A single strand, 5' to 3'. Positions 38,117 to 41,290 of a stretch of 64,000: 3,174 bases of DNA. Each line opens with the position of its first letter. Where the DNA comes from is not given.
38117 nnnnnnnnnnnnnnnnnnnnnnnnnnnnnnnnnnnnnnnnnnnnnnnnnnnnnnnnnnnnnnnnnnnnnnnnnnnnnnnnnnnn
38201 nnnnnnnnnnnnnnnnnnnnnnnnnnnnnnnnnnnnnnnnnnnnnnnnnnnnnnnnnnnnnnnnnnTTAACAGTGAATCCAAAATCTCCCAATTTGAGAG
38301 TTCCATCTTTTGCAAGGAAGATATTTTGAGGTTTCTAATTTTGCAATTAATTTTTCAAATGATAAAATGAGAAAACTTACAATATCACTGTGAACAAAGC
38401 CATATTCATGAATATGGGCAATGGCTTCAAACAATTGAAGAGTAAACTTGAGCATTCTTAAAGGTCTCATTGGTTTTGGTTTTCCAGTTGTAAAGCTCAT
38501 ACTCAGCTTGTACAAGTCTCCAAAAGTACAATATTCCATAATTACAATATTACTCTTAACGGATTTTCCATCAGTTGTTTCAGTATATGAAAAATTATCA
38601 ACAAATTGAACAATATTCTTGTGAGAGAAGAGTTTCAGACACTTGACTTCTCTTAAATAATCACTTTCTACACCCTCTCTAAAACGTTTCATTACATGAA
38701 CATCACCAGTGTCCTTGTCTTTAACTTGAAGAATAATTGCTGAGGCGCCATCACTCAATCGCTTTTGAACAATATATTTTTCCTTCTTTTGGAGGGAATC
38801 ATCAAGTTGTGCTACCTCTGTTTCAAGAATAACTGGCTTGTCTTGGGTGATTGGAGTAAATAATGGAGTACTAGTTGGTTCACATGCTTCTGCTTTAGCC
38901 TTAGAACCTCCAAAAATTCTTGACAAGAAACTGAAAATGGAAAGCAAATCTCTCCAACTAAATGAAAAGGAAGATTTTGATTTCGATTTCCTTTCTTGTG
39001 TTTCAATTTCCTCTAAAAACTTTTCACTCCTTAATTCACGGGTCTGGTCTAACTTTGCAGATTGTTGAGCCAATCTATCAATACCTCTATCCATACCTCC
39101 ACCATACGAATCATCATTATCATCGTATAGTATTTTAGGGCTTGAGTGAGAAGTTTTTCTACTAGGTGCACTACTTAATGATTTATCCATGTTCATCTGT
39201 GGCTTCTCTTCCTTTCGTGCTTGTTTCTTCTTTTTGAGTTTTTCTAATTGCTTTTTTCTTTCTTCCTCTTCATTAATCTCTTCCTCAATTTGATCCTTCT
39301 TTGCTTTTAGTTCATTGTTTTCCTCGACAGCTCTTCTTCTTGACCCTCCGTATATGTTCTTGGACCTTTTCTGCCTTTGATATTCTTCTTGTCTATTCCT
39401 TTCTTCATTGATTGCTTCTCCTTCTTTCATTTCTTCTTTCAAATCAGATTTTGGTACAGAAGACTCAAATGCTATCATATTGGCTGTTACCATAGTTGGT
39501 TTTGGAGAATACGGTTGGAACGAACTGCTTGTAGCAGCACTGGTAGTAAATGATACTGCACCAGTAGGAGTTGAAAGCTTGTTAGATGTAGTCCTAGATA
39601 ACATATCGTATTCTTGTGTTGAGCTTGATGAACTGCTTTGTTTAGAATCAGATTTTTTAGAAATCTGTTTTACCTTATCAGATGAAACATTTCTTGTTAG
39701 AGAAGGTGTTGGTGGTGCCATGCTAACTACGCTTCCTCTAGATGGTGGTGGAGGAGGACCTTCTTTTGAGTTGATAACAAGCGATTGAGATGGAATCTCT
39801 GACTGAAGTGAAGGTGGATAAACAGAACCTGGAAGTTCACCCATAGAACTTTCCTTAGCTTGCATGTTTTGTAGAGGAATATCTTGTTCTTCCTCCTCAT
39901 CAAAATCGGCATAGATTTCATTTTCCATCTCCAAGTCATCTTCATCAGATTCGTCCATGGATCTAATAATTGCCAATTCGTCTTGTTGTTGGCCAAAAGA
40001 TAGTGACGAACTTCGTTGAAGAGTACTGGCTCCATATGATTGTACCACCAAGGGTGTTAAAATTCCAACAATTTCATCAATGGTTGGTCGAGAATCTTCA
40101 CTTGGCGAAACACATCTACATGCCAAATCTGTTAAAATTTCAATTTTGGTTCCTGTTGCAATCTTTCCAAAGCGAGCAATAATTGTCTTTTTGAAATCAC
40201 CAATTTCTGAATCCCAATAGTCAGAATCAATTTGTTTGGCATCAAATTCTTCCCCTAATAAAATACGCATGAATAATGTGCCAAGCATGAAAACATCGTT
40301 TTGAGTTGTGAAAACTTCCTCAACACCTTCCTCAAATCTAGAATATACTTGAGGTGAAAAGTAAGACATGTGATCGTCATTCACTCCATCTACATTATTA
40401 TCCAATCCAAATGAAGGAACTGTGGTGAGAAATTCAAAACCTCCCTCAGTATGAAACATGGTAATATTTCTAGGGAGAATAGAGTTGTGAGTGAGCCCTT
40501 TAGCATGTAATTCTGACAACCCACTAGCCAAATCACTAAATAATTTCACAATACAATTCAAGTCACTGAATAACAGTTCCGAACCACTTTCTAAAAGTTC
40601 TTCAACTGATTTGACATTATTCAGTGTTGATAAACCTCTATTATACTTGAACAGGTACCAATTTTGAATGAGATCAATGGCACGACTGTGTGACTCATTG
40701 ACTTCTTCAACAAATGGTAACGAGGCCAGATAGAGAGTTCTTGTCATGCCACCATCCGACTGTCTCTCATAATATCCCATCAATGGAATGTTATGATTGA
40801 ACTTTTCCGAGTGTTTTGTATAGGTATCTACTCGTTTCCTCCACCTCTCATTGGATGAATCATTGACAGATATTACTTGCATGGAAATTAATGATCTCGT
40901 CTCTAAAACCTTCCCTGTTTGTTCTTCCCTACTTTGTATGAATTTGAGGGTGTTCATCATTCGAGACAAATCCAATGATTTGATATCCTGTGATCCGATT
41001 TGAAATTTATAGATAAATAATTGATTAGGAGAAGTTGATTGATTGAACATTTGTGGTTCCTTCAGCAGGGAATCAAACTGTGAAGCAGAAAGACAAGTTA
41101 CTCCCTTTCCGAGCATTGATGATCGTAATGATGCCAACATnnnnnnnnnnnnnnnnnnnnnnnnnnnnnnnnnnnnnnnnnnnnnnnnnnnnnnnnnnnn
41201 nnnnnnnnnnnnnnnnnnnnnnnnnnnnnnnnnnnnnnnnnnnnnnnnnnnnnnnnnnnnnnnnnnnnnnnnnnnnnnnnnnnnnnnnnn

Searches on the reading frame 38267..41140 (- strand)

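Call 29: search_protein_families(library=pfam, proteins=[window:38267-41140:-], max_evalue=0.0001)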
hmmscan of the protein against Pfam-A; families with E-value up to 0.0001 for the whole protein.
window:38267-41140:- (957 aa): 2 families
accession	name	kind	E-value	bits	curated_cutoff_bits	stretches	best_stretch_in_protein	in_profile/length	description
PF00069.31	Pkinase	-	5.8e-20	72.2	31.7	1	790-920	2-124/263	Protein kinase domain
PF07714.23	PK_Tyr_Ser-Thr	-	3.9e-17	62.9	23.1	2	818-932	34-140/258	Protein tyrosine and serine/threonine kinase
